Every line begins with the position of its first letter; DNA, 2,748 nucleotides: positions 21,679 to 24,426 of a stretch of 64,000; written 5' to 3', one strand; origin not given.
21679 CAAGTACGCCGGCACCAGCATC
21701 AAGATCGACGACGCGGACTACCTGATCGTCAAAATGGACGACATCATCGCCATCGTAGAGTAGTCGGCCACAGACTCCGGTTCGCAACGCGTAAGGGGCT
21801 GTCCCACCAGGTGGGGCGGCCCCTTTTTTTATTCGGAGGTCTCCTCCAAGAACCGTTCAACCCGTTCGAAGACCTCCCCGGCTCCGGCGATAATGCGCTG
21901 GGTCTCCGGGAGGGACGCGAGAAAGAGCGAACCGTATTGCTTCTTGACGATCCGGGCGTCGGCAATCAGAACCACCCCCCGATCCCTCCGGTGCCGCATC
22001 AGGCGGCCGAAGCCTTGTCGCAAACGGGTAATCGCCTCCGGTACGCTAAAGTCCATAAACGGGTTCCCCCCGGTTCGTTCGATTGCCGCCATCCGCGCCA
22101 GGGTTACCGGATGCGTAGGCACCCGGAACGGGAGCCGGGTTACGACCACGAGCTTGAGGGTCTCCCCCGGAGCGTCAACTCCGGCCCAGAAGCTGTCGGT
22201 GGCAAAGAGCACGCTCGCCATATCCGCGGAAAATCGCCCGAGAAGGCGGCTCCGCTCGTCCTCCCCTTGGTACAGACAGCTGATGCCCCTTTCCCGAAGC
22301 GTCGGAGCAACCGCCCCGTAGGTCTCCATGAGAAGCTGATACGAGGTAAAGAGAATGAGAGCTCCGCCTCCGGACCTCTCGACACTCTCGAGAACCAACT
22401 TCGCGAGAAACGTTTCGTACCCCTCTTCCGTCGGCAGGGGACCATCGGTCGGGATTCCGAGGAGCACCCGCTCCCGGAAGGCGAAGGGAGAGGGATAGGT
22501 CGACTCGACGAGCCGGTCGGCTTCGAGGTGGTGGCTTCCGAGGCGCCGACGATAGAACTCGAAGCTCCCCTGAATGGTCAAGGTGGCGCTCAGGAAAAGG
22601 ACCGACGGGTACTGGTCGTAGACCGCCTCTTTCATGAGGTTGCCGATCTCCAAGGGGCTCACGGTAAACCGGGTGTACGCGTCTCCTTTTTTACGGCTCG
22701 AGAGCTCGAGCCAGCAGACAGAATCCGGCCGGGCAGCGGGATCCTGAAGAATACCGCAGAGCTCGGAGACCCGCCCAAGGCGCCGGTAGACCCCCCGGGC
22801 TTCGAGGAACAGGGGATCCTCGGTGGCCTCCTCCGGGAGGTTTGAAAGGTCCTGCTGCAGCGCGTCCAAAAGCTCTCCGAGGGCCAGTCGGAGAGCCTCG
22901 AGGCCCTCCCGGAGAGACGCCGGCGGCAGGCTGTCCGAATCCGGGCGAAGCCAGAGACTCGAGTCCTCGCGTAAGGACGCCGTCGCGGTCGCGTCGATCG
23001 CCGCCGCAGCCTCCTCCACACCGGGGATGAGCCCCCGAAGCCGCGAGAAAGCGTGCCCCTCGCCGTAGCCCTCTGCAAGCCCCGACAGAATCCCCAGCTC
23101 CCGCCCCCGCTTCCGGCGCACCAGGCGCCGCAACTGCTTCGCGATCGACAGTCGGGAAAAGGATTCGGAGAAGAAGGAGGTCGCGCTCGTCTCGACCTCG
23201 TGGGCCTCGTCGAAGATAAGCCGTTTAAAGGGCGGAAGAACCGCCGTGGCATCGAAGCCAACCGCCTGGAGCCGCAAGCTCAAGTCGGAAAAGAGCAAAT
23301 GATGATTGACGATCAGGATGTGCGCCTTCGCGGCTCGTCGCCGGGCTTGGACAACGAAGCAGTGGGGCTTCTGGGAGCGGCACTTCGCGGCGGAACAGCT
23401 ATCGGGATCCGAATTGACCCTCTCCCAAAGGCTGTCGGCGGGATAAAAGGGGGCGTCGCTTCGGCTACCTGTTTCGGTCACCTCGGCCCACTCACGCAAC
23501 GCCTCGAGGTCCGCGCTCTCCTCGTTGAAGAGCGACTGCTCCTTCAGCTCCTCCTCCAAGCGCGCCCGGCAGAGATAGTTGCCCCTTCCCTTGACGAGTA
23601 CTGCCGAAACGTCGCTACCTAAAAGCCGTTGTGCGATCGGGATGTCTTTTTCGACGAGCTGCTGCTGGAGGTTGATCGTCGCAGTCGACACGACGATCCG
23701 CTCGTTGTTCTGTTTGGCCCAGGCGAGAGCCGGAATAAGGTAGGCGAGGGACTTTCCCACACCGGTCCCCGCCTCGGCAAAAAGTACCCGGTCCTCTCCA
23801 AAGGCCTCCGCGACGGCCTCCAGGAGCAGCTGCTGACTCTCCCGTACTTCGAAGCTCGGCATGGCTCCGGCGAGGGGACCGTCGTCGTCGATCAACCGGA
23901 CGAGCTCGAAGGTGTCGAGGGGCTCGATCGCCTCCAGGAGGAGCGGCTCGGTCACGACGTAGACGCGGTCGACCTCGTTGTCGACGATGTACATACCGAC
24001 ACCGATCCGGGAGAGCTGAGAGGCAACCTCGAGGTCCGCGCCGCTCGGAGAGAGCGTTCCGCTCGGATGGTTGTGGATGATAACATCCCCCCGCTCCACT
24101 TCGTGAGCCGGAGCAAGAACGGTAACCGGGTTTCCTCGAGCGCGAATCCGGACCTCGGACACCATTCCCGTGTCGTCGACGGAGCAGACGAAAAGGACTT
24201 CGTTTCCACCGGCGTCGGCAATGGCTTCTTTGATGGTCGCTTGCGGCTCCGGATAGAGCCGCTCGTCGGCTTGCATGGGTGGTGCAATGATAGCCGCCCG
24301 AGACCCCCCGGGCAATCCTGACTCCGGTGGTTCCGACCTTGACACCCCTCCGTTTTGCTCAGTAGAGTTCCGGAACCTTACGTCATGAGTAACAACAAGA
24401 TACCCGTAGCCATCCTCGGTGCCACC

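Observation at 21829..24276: Intact RadC-like JAB/JAMM domain fused to the N-terminus of a DinG/XPD Fe-S helicase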

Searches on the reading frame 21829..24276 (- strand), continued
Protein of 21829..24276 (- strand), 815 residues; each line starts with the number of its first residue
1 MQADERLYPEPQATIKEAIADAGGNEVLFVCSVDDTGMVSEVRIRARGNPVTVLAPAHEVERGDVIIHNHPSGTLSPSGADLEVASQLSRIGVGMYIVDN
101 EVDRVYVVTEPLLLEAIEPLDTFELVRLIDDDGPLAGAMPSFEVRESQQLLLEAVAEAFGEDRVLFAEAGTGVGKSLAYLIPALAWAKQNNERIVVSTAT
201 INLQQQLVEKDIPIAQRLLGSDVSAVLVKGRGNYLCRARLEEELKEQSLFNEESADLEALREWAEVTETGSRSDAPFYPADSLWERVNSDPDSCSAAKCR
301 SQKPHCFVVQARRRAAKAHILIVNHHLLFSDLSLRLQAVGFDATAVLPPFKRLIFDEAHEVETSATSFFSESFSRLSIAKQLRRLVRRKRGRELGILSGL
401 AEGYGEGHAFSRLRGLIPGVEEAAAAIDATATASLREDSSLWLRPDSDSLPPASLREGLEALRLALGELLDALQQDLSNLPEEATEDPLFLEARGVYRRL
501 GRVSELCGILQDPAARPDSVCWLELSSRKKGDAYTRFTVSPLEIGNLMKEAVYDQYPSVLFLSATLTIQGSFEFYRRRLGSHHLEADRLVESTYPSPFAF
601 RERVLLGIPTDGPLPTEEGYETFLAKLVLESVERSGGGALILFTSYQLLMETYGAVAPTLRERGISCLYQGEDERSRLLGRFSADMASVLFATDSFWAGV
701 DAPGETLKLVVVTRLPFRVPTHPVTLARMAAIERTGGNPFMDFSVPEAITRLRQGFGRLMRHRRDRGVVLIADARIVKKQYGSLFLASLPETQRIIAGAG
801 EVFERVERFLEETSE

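Call 33: search_solved_structures(query=window:21829-24276:-, max_evalue=0.00001)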
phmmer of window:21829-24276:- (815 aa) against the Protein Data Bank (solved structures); distinct sequences matched with E-value up to 0.00001: 10.
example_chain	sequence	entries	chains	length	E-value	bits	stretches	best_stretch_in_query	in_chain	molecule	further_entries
6fwr_A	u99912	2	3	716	3.7e-38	134.5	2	138-363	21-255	ATP-dependent DNA helicase DinG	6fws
8zef_A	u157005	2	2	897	3.5e-35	124.7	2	536-791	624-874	3'-5' exonuclease DinG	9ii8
8rfj_K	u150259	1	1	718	3.1e-09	38.9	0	624-764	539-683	ATP-dependent DNA helicase DinG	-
7xex_A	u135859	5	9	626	1.2e-07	33.7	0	138-389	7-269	CasDinG | Csf4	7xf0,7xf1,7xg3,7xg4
8s35_M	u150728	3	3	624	1.8e-07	33.1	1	142-248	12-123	DEAD/DEAH box helicase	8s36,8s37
8v44_A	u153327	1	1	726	1.9e-07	33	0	137-388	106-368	CasDinG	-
8e2w_A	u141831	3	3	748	2.1e-07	32.8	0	137-388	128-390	CasDinG | CRISPR-associated DEAD/DEAH-box helicase CasDinG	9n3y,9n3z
9p55_A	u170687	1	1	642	1.3e-06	30.3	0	639-776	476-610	ATP-dependent DNA helicase XPD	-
4a15_A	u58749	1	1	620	2e-06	29.6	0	639-776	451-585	ATP-DEPENDENT DNA HELICASE TA0057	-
2vsf_A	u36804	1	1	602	4.3e-06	28.5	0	639-776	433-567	DNA REPAIR HELICASE RAD3 RELATED PROTEIN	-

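Call 51: predict_structure(alignment_id=A2)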
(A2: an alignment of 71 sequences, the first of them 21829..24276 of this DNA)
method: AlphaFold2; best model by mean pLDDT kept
length: 815 residues; sequences in the alignment: 71
mean_pLDDT: 90.3   pTM: 0.86
mean pLDDT of the five models: 90.3, 89.3, 89.0, 87.8, 87.5
residues with pLDDT >= 90: 550; 70-90: 224; 50-70: 37; < 50: 4
segments of 3 or more residues with pLDDT < 50: 339-341
pLDDT, mean of each block of 10 residues (from residue 1): 94 95 90 89 82 65 88 87 81 91 95 84 96 90 92 98 97 95 97 94 92 97 94 89 82 83 92 86 85 65 78 91 95 77 72 96 93 94 88 86 73 92 97 90 78 92 98 93 84 90 96 92 88 93 95 95 96 96 94 94 96 95 98 96 95 98 97 89 94 84 86 92 94 95 96 86 89 96 95 96 95 67
secondary structure, 60 per line:
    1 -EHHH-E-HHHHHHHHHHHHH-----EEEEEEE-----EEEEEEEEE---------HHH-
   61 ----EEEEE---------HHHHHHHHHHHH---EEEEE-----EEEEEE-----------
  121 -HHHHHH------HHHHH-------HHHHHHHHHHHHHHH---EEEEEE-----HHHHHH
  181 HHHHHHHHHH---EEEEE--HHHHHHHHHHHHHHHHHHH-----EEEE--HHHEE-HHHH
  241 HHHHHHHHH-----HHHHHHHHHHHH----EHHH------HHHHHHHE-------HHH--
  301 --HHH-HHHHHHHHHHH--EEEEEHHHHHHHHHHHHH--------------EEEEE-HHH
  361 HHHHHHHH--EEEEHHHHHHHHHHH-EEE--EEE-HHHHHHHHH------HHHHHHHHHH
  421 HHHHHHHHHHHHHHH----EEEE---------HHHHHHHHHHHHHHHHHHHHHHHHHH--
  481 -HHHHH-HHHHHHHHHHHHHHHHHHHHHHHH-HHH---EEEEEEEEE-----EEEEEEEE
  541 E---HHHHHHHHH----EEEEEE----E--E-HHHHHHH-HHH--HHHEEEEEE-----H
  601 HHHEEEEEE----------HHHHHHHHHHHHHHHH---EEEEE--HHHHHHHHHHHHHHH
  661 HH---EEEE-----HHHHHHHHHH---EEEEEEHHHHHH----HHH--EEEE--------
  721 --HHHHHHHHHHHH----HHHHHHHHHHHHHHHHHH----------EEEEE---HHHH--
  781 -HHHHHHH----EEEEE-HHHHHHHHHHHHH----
elements in order (helices of 4 or more, strands of 3 or more residues): H9-21 E27-33 E39-47 E65-69 H79-90 E94-98 E104-109 H122-127 H134-138 H146-160 E164-169 H175-190 E194-198 H201-219 E225-228 H237-249 H255-266 H281-287 H307-317 E320-324 H325-337 E352-356 H358-368 E371-374 H375-385 E387-389 E392-394 H396-404 H411-435 E440-443 H453-478 H482-486 H488-511 E519-527 E533-541 H545-553 E558-563 H573-579 E589-594 H600-603 E604-609 H620-635 E639-643 H646-662 E666-669 H675-684 E688-693 H694-699 E709-712 H723-734 H739-756 E767-771 H775-778 H782-788 E793-797 H799-811

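Call 53: fold_search(model_id=the predicted structure, library=pdb)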
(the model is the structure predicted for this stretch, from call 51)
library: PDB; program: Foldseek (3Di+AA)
matches with E <= 10: 1060; with E <= 0.001: 329
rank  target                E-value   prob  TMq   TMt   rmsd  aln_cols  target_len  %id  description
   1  6fwr_A                3.3e-40  1.00  0.65  0.75   5.7       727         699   24  Structure of DinG in complex with ssDNA (released 2018-12-19)
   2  6fws_A                2.9e-38  1.00  0.60  0.70   6.5       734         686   22  Structure of DinG in complex with ssDNA and ADPBeF (released 2018-12-19)
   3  6fws_B                5.3e-37  1.00  0.61  0.72   5.8       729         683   23  Structure of DinG in complex with ssDNA and ADPBeF (released 2018-12-19)
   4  9ii8_A                1.4e-31  1.00  0.62  0.57   6.3       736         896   19  Crystal structure of Staphylococcus aureus DinG protein in complex with ssDNA (released 2025-06-25)
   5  8zef_A                5.3e-31  1.00  0.60  0.56   7.7       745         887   20  Crystal structure of Staphylococcus aureus DinG protein in complex with ssDNA and Ca2+ (released 2025-05-21)
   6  9kqh_A                1.2e-26  1.00  0.53  0.58  12.6       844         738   15  Crystal structure of Finegoldia magna DinG in complex with ssDNA and ADPNP (released 2025-12-03)
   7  7xex_C                1.6e-26  1.00  0.53  0.69   7.3       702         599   20  Crystal strucutre of apoCasDinG (released 2023-07-26)
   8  8e2w                  2.8e-26  1.00  0.53  0.68   7.2       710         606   20  Structure of CRISPR-Associated DinG (released 2023-06-21)
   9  7xf0_A                3.2e-26  1.00  0.52  0.70   7.0       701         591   19  Crystal strucutre of CasDinG in complex with ATP (released 2023-07-26)
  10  7xex_A                8.2e-26  1.00  0.53  0.71   6.7       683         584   21  Crystal strucutre of apoCasDinG (released 2023-07-26)
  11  8v44                  1.6e-25  1.00  0.49  0.65   7.4       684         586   20  N-terminal truncation of CRISPR-associated DinG (released 2024-01-17)
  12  7xex_B                1.6e-24  1.00  0.52  0.68   7.4       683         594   21  Crystal strucutre of apoCasDinG (released 2023-07-26)
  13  7xf0_C                1.9e-24  1.00  0.52  0.68   7.2       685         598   20  Crystal strucutre of CasDinG in complex with ATP (released 2023-07-26)
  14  9p55                  9.7e-24  1.00  0.51  0.64   9.7       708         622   16  Structure of DNA-free long form XPD from Thermoplasma acidophilum (released 2026-01-21)
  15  7xf0_B                1.7e-23  1.00  0.51  0.68   7.8       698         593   21  Crystal strucutre of CasDinG in complex with ATP (released 2023-07-26)
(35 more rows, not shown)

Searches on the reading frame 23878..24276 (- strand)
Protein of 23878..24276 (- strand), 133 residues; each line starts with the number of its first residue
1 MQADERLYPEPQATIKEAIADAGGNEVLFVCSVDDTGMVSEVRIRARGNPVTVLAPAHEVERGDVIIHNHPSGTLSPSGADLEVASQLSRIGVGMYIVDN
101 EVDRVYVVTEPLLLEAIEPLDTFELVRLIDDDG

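Call 10: search_solved_structures(query=window:23878-24276:-, max_evalue=10, show_alignments=3)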
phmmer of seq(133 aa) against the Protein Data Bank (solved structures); distinct sequences matched with E-value up to 10: 11.
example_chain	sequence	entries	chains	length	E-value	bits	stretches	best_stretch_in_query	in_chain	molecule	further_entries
2qlc_A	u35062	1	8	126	0.0005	23.6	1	58-94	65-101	DNA repair protein radC homolog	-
2qj8_A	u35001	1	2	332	0.067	16.7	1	58-110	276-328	Mlr6093 protein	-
3kzz_A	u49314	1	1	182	0.07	16.7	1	39-73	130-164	SNAP-tag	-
6y8p_A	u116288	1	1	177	0.25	14.9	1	39-73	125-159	O6-alkylguanine-DNA alkyltransferase mutant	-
3kzy_A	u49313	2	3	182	0.26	14.9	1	39-73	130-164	Methylated-DNA--protein-cysteine methyltransferase | SNAP-tag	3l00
8tk7_E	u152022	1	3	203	0.28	14.7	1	39-73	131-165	Methylated-DNA--protein-cysteine methyltransferase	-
9di0_A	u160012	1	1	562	1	12.9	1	40-73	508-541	Kinesin-like protein KIF18A, Methylated-DNA--protein-cysteine methyltransferase chimera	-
8fdt_B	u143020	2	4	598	1.1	12.8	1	40-73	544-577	Platelet-activating factor acetylhydrolase IB subunit beta | Platelet-activating factor acetylhydrolase IB subunit beta,Platelet-activating factor acet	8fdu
9q2c_A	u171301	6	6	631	1.2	12.8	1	40-74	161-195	Methylated-DNA--protein-cysteine methyltransferase,DNA repair protein RAD55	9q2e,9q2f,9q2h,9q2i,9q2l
28op_C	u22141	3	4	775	1.3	12.6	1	40-74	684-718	Centromere protein C,Methylated-DNA--protein-cysteine methyltransferase | Centromere protein C,Centromere protein C,Centromere protein C,Centromere protein C,Me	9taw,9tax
9hhl_1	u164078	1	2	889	1.5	12.4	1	40-73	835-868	Nuclear mitotic apparatus protein 1,Methylated-DNA--protein-cysteine methyltransferase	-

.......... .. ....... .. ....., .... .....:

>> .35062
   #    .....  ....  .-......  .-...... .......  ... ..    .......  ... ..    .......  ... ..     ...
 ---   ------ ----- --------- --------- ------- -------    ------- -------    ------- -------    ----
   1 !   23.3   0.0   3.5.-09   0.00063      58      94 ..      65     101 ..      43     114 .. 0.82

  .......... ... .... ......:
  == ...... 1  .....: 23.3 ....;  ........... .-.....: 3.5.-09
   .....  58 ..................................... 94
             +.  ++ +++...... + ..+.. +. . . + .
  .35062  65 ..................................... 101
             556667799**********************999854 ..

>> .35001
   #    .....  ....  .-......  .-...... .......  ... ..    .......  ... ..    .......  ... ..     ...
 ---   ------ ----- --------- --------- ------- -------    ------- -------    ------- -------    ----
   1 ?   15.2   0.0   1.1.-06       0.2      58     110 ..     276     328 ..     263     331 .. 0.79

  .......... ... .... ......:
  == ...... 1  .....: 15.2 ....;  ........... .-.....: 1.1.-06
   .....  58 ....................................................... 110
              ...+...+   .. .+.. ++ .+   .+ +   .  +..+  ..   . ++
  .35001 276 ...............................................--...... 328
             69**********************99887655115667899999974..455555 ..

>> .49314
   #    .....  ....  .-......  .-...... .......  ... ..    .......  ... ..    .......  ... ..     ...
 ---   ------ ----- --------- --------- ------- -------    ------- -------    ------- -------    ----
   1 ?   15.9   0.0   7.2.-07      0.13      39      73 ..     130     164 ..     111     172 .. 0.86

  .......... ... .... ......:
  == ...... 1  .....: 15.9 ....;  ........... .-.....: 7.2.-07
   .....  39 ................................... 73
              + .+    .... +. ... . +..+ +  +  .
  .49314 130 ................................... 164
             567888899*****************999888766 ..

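Call 27: predict_structure(alignment_id=A1)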
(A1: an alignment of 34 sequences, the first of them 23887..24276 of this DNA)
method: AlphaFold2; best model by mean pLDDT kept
length: 130 residues; sequences in the alignment: 34
mean_pLDDT: 89.0   pTM: 0.79
mean pLDDT of the five models: 89.0, 87.3, 87.0, 85.4, 85.2
residues with pLDDT >= 90: 90; 70-90: 29; 50-70: 10; < 50: 1
segments of 3 or more residues with pLDDT < 50: none
pLDDT, mean of each block of 10 residues (from residue 1): 97 97 92 95 80 65 91 89 92 95 97 78 90
secondary structure, 60 per line:
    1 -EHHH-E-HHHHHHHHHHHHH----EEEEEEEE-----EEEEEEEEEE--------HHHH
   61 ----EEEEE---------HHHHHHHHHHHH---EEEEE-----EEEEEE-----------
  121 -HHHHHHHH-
elements in order: H9-21 E26-33 E39-48 H57-60 E65-69 H79-90 E94-98 E104-109 H122-129

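Call 30: find_related_loci(query=A1, collection=genome_contigs, flank=6000)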
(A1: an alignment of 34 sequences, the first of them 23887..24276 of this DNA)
Query A1 (130 aa) in genome_contigs; peptide patterns used: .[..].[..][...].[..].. (x = any residue, [..] = any of these).
600 stretches matched a pattern (row limit reached: there are more); 387 encode a relative of the query (tblastn E <= 1e-3); the best 80 are kept; 80 distinct loci.
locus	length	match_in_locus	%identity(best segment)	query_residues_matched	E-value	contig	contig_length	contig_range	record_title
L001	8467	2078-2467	53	1-130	2e-40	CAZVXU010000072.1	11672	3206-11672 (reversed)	MAG TPA_asm: uncultured Spirochaetaceae bacterium isolate binchicken_co8_286 genome assembly, contig: NODE_10443_length_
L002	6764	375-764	52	1-130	6e-39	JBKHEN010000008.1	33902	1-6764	MAG: Spirochaetaceae bacterium isolate D1M05_16 NODE_580_length_33902_cov_47.357462, whole genome shotgun sequence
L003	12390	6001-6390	49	1-130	1e-36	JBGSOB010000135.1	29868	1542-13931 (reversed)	MAG: Treponematales bacterium isolate JTS-AC27 k141_1232452, whole genome shotgun sequence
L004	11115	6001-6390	51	1-130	1e-36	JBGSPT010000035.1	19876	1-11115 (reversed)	MAG: Treponematales bacterium isolate JTS-AC310 k141_1805000, whole genome shotgun sequence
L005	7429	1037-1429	47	1-130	2e-36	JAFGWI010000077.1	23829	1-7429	MAG: Spirochaetales bacterium isolate ZodW_Metabat.242 k87_6135225, whole genome shotgun sequence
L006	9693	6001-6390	48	1-130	6e-36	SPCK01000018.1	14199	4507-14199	MAG: Spirochaetales bacterium isolate das_tool.maxbin2.98 k141_2084310, whole genome shotgun sequence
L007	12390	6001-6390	48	1-130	8e-36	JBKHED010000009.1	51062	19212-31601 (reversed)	MAG: Spirochaetaceae bacterium isolate D1M04_9 NODE_113_length_51062_cov_12.249201, whole genome shotgun sequence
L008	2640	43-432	49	1-130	6e-36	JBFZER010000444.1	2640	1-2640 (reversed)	MAG: Spirochaetota bacterium isolate PPR_0593 k121_8150672, whole genome shotgun sequence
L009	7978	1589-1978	48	1-130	1e-35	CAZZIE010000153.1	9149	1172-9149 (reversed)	MAG TPA_asm: uncultured Spirochaetaceae bacterium isolate SRP332253_co1_106 genome assembly, contig: NODE_12684_length_9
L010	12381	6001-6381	50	4-130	2e-35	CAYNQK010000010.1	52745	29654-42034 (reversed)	MAG TPA_asm: uncultured Spirochaetales bacterium isolate SRP167436_co1_338 genome assembly, contig: NODE_758_length_5274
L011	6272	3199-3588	49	1-130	1e-35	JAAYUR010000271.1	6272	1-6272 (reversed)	MAG: Treponema sp. isolate AS27yjCOA_177 178880_AS27, whole genome shotgun sequence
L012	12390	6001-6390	49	1-130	9e-35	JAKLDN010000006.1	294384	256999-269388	MAG: Spirochaetes bacterium isolate RA.bin110 RA.bin110_6, whole genome shotgun sequence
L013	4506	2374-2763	49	1-130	8e-35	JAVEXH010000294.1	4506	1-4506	MAG: Spirochaetia bacterium isolate BF4_168 NODE_72357_length_4506_cov_2.581183_Biofilm4, whole genome shotgun sequence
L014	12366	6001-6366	47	1-122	1e-34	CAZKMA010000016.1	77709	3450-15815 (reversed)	MAG TPA_asm: uncultured Spirochaetales bacterium isolate binchicken_co224_265 genome assembly, contig: NODE_170_length_7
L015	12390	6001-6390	46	1-130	2e-34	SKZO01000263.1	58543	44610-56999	MAG: Spirochaetales bacterium isolate CSSed162cmB_334 CSSed16-2cmB-377, whole genome shotgun sequence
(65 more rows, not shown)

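Call 34: search_protein_representatives(alignment_id=A1)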
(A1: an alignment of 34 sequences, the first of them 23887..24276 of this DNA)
Query: 34 sequences, 130 profile positions. Proteins with E-value up to 0.001 (for the whole library): 2031; up to 1e-10: 581; up to 1e-30: 222. The best 150 are listed.
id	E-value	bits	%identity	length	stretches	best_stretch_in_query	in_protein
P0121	2.4e-48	179.2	-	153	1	1-123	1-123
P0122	5.5e-48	178.0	-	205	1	1-129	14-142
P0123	1.1e-47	177.1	-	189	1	1-129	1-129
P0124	1.4e-45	170.2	-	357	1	1-129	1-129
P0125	2.0e-45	169.8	-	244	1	1-129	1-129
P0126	3.5e-45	169.0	-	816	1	1-130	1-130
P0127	4.8e-45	168.5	-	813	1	1-128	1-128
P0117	7.6e-45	167.9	-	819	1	1-127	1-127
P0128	2.8e-44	166.1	-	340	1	3-129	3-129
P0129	5.7e-44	165.1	-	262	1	1-129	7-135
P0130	1.7e-43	163.6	-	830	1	2-129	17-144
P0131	1.8e-43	163.4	-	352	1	1-130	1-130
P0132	2.2e-43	163.2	-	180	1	1-130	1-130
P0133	3.1e-43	162.7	-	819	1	1-130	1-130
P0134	4.2e-43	162.3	-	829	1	1-129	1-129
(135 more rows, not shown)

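Call 49: search_dna_similar(query=window:23902-24276:-, collection=plasmids, mode=protein, max_evalue=0.001, max_rows=15)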
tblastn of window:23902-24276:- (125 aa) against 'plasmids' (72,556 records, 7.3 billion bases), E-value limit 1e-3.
No match.

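Call 50: search_dna_similar(query=window:23902-24276:-, collection=phages, mode=protein, max_evalue=0.001, max_rows=15)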
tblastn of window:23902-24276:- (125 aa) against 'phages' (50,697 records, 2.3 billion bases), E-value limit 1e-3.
No match.

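Call 58: search_protein_families(library=pfam, alignment_id=A1, max_evalue=0.01)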
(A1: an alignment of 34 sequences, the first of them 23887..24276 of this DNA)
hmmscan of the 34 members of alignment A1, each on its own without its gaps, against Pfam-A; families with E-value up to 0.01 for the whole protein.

A. member 1, window:23887-24276:- (130 aa): 1 family
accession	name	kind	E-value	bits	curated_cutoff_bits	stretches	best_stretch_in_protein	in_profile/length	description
PF04002.20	RadC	-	1.1e-06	29.1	22.1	1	65-95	68-98/121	RadC-like JAB domain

B. families by the number of members that match (of 34 scanned): 3 families
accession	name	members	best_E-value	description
PF04002.20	RadC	34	2e-10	RadC-like JAB domain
PF14464.11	Prok-JAB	21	0.00049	Prokaryotic homologs of the JAB domain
PF13581.12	HATPase_c_2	1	0.0038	Histidine kinase-like ATPase domain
